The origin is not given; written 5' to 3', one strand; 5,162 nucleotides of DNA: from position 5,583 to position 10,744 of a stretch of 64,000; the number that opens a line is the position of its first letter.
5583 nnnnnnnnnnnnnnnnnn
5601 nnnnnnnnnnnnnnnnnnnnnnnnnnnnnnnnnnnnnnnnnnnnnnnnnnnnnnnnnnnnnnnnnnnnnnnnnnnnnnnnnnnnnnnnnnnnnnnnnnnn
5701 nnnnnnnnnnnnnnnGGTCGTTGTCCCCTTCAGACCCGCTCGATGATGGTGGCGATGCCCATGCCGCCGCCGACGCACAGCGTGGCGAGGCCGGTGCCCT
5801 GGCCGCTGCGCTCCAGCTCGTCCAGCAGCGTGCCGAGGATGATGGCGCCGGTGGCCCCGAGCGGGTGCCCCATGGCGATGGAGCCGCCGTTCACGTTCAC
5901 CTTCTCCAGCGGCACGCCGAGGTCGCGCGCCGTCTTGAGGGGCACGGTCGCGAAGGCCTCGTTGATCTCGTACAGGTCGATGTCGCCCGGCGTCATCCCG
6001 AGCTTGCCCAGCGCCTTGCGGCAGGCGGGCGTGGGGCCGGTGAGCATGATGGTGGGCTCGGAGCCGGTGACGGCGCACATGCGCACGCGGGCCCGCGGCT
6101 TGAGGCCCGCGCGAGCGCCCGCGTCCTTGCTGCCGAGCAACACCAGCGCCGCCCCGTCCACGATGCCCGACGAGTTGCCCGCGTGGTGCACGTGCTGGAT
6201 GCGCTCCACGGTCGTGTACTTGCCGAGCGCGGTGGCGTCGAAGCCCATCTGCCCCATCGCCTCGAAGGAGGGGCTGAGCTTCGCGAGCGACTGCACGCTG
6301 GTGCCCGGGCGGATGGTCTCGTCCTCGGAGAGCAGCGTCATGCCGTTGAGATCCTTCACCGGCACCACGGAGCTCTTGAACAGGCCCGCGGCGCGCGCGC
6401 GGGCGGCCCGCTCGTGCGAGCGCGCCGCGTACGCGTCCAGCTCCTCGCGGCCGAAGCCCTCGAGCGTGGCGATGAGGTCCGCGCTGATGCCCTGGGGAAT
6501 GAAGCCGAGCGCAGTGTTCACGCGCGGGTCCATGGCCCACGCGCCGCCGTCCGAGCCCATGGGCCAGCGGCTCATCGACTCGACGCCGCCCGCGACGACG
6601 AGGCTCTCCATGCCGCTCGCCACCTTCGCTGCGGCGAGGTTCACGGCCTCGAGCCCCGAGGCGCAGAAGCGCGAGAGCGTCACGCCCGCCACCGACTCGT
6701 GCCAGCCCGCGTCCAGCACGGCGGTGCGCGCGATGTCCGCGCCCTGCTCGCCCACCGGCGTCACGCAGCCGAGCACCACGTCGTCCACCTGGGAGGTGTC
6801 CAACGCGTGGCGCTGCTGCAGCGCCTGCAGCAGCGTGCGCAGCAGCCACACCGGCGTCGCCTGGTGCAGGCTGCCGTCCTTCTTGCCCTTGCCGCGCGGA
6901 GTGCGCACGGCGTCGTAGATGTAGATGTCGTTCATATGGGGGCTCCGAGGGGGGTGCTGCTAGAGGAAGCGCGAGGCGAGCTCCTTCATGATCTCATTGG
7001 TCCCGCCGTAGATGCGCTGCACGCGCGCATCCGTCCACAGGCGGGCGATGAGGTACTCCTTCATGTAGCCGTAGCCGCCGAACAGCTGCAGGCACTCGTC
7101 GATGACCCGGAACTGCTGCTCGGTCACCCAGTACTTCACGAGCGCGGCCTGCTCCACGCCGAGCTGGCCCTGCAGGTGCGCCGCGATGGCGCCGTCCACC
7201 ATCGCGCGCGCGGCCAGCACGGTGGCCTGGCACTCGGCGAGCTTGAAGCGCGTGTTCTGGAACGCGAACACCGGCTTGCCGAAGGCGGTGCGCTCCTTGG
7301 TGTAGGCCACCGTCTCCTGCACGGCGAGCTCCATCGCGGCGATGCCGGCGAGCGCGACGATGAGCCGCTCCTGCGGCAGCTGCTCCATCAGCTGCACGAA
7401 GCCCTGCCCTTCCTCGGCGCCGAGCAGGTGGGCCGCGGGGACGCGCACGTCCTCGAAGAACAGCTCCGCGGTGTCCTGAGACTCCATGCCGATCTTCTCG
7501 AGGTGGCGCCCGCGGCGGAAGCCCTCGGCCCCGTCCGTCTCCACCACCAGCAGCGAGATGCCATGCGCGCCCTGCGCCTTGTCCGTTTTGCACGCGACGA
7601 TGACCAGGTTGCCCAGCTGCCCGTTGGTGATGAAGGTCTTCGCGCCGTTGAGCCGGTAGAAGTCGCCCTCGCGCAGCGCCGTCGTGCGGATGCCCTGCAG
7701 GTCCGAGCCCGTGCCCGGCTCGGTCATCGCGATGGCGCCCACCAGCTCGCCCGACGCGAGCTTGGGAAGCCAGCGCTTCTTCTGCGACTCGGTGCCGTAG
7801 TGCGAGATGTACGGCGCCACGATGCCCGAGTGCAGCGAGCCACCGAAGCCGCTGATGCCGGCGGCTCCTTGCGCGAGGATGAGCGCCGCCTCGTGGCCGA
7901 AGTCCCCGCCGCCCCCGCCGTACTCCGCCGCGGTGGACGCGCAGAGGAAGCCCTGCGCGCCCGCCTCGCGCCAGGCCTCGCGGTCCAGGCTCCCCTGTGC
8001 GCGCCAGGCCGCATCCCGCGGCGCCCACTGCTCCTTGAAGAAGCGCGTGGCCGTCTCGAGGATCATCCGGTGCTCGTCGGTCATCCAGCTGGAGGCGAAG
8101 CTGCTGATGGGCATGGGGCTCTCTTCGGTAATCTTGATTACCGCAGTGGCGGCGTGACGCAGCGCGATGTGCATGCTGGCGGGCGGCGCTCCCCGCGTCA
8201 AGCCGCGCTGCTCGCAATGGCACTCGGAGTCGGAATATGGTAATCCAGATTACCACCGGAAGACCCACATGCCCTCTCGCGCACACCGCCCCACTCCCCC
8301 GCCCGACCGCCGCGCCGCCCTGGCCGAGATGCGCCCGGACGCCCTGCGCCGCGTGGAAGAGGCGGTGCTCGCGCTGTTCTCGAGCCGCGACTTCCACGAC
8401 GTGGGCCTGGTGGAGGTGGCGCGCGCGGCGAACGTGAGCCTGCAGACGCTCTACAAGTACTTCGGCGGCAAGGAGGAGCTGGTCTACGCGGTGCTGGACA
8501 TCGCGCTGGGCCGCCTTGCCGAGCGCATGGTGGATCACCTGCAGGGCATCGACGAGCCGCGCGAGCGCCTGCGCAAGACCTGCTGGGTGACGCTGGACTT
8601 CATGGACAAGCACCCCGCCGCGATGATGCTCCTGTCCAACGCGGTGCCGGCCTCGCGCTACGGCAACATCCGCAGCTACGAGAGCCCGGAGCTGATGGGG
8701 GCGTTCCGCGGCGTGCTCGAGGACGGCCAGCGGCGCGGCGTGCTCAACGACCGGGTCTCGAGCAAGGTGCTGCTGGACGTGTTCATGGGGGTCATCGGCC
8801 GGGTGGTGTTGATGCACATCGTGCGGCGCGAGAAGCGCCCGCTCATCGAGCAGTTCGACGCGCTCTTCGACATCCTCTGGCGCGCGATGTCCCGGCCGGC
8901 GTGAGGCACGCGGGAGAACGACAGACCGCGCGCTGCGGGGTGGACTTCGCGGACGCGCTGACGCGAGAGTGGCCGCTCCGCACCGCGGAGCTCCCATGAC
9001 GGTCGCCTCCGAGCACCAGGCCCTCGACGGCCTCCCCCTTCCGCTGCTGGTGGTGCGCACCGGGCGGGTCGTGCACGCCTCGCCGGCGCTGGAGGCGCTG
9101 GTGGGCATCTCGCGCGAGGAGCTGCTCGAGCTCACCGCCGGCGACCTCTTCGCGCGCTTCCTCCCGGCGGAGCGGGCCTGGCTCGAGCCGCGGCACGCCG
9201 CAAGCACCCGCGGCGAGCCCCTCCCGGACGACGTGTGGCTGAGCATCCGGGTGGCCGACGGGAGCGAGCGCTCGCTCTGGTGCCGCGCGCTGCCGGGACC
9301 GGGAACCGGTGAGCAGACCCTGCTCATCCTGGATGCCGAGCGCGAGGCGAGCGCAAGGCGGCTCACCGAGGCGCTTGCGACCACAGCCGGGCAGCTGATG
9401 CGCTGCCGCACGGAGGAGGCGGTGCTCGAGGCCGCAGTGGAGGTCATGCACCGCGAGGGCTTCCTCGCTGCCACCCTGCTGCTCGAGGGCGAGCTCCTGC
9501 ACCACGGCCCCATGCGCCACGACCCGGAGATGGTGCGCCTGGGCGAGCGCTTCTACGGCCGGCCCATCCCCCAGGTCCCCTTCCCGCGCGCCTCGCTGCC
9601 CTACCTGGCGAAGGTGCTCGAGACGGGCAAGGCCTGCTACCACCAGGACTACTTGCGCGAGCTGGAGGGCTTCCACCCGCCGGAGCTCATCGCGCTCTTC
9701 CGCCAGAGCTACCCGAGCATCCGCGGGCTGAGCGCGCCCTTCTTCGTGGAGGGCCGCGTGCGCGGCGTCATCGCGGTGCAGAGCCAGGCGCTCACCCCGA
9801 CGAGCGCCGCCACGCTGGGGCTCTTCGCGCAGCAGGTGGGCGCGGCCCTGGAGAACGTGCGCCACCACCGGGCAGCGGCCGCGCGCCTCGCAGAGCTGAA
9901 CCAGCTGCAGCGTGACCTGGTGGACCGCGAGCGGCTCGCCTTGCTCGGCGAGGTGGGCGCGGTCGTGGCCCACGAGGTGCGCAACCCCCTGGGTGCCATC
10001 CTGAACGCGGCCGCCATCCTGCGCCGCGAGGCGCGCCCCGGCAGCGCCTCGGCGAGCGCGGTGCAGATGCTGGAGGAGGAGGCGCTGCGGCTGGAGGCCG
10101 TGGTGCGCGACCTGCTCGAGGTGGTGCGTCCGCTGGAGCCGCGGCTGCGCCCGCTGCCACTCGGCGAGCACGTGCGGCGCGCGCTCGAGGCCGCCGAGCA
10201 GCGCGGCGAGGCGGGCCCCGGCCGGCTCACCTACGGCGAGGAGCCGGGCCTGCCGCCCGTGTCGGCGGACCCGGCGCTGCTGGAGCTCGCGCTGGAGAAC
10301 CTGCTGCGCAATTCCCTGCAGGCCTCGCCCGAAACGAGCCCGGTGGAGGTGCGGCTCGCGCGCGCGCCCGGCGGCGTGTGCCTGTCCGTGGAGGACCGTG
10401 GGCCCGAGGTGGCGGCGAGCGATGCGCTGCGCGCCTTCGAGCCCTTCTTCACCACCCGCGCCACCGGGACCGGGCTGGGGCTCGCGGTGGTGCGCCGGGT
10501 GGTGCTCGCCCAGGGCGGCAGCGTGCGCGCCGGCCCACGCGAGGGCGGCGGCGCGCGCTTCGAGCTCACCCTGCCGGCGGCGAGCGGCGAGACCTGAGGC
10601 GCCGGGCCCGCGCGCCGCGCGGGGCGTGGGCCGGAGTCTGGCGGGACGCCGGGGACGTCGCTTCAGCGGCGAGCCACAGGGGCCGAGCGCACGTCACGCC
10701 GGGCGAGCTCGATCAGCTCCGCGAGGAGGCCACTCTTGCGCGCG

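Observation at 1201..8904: TetR-controlled beta-oxidation operon extended by a Baeyer-Villiger monooxygenase and an esterase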

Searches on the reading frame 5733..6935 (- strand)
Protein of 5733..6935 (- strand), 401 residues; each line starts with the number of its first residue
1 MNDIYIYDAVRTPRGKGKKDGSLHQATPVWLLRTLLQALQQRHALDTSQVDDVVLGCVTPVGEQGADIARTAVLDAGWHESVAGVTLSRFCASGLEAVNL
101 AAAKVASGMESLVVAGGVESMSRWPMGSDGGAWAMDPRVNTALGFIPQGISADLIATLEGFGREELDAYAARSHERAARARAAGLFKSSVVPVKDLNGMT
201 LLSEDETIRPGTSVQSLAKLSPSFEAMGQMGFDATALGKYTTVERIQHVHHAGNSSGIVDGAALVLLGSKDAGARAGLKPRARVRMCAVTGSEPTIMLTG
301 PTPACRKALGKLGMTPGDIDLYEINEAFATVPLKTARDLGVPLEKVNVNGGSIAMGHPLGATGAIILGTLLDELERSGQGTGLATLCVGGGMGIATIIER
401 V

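Call 8: search_protein_families(library=pfam, proteins=[window:5733-6935:-])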
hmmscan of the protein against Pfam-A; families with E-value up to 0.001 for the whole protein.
window:5733-6935:- (401 aa): 4 families
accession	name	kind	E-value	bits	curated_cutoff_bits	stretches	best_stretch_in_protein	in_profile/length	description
PF00108.29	Thiolase_N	-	5.9e-50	170.5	26.4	1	4-270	1-259/260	Thiolase, N-terminal domain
PF02803.24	Thiolase_C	-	1.3e-43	148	27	1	278-400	1-123/123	Thiolase, C-terminal domain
PF00109.32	ketoacyl-synt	-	0.00022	21.4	20.8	1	88-123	171-206/252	Beta-ketoacyl synthase, N-terminal domain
PF22691.2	Thiolase_C_1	-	0.0008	19.6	28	0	293-341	12-60/144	Thiolase C-terminal domain-like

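Call 34: search_protein_families(library=ncbifam, proteins=[window:5733-6935:-], max_evalue=0.00001)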
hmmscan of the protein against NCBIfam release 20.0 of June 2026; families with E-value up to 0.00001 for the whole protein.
window:5733-6935:- (401 aa): 34 families (the best 25 are shown)
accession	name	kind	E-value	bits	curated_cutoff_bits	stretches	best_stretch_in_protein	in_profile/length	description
NF006090.0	PRK08242.1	equivalog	5e-204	677.9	514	1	1-401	1-402/402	acetyl-CoA C-acetyltransferase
NF004682.0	PRK06025.1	subfamily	9.8e-128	426.8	568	1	1-401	1-417/417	acetyl-CoA C-acetyltransferase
TIGR01930.1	AcCoA-C-Actrans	subfamily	7.7e-125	416.8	240.55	1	6-399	1-385/385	acetyl-CoA C-acyltransferase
NF005865.0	PRK07801.1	equivalog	1.8e-94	317.1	591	1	1-401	1-382/382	acetyl-CoA C-acetyltransferase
NF006510.0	PRK08947.1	equivalog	4e-89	299.2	519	1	1-401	1-387/387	acetyl-CoA C-acyltransferase FadA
NF005889.0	PRK07850.1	equivalog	5.7e-88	295.6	515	1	3-401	3-387/387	steroid 3-ketoacyl-CoA thiolase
NF005077.0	PRK06504.1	subfamily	1.5e-87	294.3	590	1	1-401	1-390/390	acetyl-CoA C-acetyltransferase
NF006553.0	PRK09052.1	equivalog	2.9e-87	293.3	567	1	1-401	5-399/399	acetyl-CoA C-acyltransferase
NF006551.0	PRK09050.1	subfamily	3.7e-86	289.7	605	2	235-401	233-401/401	3-oxoadipyl-CoA thiolase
TIGR02430.1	pcaF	equivalog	6.5e-86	288.9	597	1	3-401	2-400/400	3-oxoadipyl-CoA thiolase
NF005033.0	PRK06445.1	equivalog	1.3e-85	287.9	511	1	2-401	3-395/395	acetyl-CoA C-acetyltransferase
NF005890.0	PRK07851.1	equivalog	1.8e-84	284.1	580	2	135-401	158-405/406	acetyl-CoA C-acetyltransferase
NF005805.0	PRK07661.1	equivalog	1.7e-82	277.5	633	1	2-400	2-390/391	acetyl-CoA C-acetyltransferase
TIGR02445.1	fadA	equivalog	6.4e-82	275.6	591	1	4-401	2-385/385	acetyl-CoA C-acyltransferase FadA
NF006001.0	PRK08131.1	equivalog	6e-80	269.1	622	1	1-401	1-400/401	3-oxoadipyl-CoA thiolase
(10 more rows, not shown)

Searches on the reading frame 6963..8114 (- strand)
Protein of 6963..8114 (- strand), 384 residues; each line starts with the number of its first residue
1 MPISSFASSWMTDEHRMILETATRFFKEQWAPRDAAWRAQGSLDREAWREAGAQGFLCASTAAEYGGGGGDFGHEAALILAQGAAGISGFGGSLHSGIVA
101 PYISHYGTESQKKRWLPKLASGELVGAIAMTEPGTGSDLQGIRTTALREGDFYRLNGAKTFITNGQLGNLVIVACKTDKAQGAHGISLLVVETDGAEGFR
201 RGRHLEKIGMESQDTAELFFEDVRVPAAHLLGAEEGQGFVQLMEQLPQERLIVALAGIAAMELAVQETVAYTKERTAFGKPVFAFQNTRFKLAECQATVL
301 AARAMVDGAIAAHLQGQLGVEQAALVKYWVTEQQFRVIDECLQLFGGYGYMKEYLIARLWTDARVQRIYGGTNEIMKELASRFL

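Call 8: search_protein_families(library=pfam, proteins=[window:6963-8114:-])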
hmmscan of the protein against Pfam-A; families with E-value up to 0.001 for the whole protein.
window:6963-8114:- (384 aa): 5 families
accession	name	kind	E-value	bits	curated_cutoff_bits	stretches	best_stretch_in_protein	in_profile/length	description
PF00441.29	Acyl-CoA_dh_1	-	1.1e-41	142.8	22.4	1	236-382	1-147/150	Acyl-CoA dehydrogenase, C-terminal domain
PF02771.21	Acyl-CoA_dh_N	-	2.5e-29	102.3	22.9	1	12-123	1-113/113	Acyl-CoA dehydrogenase, N-terminal domain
PF02770.24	Acyl-CoA_dh_M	-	1.3e-23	83.5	33.3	1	127-223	1-97/97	Acyl-CoA dehydrogenase, middle domain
PF08028.16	Acyl-CoA_dh_2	-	2.7e-13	50.8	22.7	1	261-373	11-133/134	Acyl-CoA dehydrogenase, C-terminal domain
PF22924.1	ACOX_C_alpha1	-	5.8e-08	33.2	27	1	322-384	106-168/169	Acyl-CoA oxidase, C-alpha1 domain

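Call 34: search_protein_families(library=ncbifam, proteins=[window:6963-8114:-], max_evalue=0.00001)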
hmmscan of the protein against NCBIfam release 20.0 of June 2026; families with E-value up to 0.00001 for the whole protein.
window:6963-8114:- (384 aa): 22 families
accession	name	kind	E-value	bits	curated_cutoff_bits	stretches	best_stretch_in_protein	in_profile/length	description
NF042972.1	AcrlCoAredClosAcrC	equivalog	3.6e-83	279.3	640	1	11-382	5-374/378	acryloyl-CoA reductase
NF058590.1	AcCoDHFadEBacil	equivalog_domain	1.4e-67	228.6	600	1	11-379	21-405/586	acyl-CoA dehydrogenase FadE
NF045552.1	GlutCoADH_Des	equivalog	9.2e-63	212.7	470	1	11-379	5-374/387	glutaryl-CoA dehydrogenase Acd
NF045652.1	ProlPCPDhRedW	equivalog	2.4e-61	207.6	650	1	19-382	8-371/376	L-prolyl-[peptidyl-carrier protein] dehydrogenase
NF043006.1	CyhCrbnylCoADH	equivalog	7.6e-59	199.6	650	1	12-380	5-371/380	cyclohexane-1-carbonyl-CoA dehydrogenase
NF053553.1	prodigi_MBC_PigA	equivalog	2.9e-57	194.5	500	1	11-382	5-377/381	prodigiosin MBC biosynthesis dehydrogenase PigA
TIGR03207.1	cyc_hxne_CoA_dh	equivalog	3.8e-57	193.7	575.35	1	13-382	3-369/372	cyclohexanecarboxyl-CoA dehydrogenase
NF008997.0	PRK12341.1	equivalog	5.6e-57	193.5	537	1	11-382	5-374/382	acyl-CoA dehydrogenase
NF042439.1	SulpropCoADesulf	equivalog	1.4e-51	175.5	600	1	22-379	4-365/379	3-sulfinopropanoyl-CoA desulfinase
NF002885.1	PRK03354.1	equivalog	4.3e-45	154.4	540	1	105-377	98-366/378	crotonobetainyl-CoA dehydrogenase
NF037942.1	ac_ACP_DH_MbtN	equivalog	1e-32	113.4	700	1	72-380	56-361/376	mycobactin biosynthesis acyl-ACP dehydrogenase MbtN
NF052270.1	Staph_DH_FadE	equivalog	1.5e-31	109.6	600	1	93-381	107-390/400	acyl-CoA dehydrogenase FadE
TIGR03204.1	pimC_large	equivalog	6.6e-28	97.7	623.85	1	94-299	91-291/395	pimeloyl-CoA dehydrogenase large subunit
NF007000.1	PRK09463.1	subfamily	3.8e-26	91.6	600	1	41-366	72-416/726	acyl-CoA dehydrogenase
NF009586.0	PRK13026.1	subfamily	2.8e-21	75.6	608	1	101-349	169-432/777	acyl-CoA dehydrogenase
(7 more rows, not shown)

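Call 49: search_solved_structures(query=window:6963-8114:-, max_evalue=1e-40)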
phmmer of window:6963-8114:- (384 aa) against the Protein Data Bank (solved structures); distinct sequences matched with E-value up to 1e-40: 52.
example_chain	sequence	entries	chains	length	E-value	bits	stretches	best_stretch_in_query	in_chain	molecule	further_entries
2pg0_A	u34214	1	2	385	3.9e-111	374.9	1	7-382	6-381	Acyl-CoA dehydrogenase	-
8w0t_A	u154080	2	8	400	1.1e-107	363.6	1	12-382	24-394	Long-chain specific acyl-CoA dehydrogenase, mitochondrial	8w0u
8w0z_A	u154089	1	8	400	2.8e-107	362.2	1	12-382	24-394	Long-chain specific acyl-CoA dehydrogenase, mitochondrial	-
5ol2_C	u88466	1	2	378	4.3e-69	236.6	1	45-380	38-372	Acyl-CoA dehydrogenase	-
3r7k_A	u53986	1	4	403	2.7e-68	233.9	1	8-381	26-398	Probable acyl CoA dehydrogenase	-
1buc_A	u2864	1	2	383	1.1e-66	228.6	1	11-376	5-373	BUTYRYL-COA DEHYDROGENASE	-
5lnx_A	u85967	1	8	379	4.4e-66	226.6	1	12-384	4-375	Acyl-CoA dehydrogenase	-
4u83_A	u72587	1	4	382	6.3e-65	222.8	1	11-382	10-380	Acyl-CoA dehydrogenase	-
9w60_A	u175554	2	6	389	3.9e-64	220.2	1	15-378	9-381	Butyryl CoA dehydrogenase apo protein | Butyryl CoA Dehydrogenase with FAD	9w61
4l1f_A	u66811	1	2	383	3.9e-64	220.2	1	11-383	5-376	Acyl-CoA dehydrogenase domain protein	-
4o5m_A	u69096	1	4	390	2e-63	217.9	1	13-382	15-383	Isovaleryl-CoA dehydrogenase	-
4kto_A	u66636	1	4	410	5.4e-62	213.2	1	20-382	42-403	isovaleryl-CoA dehydrogenase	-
1ivh_A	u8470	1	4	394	2.5e-61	211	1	7-379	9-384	ISOVALERYL-COA DEHYDROGENASE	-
8sgr_A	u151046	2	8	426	3.3e-61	210.6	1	7-379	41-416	Isovaleryl-CoA dehydrogenase, mitochondrial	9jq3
4iv6_A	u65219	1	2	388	6.3e-61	209.7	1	12-381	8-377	Acyl-CoA dehydrogenase FadE3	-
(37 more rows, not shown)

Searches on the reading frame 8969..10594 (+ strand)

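Call 8: search_protein_families(library=pfam, proteins=[window:8969-10594:+])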
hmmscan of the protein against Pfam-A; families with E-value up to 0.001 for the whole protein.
window:8969-10594:+ (542 aa): 4 families
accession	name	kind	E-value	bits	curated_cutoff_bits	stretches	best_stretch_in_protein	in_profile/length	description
PF02518.31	HATPase_c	-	1.5e-21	77.3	26.4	1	434-538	2-110/111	Histidine kinase-, DNA gyrase B-, and HSP90-like ATPase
PF00512.31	HisKA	-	2.7e-10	40.6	26.9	1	328-387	4-62/66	His Kinase A (phospho-acceptor) domain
PF13185.12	GAF_2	-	1.7e-09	38.5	28.6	1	147-295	2-136/136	GAF domain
PF13581.12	HATPase_c_2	-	3.1e-05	24.4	27.4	1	438-512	32-109/127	Histidine kinase-like ATPase domain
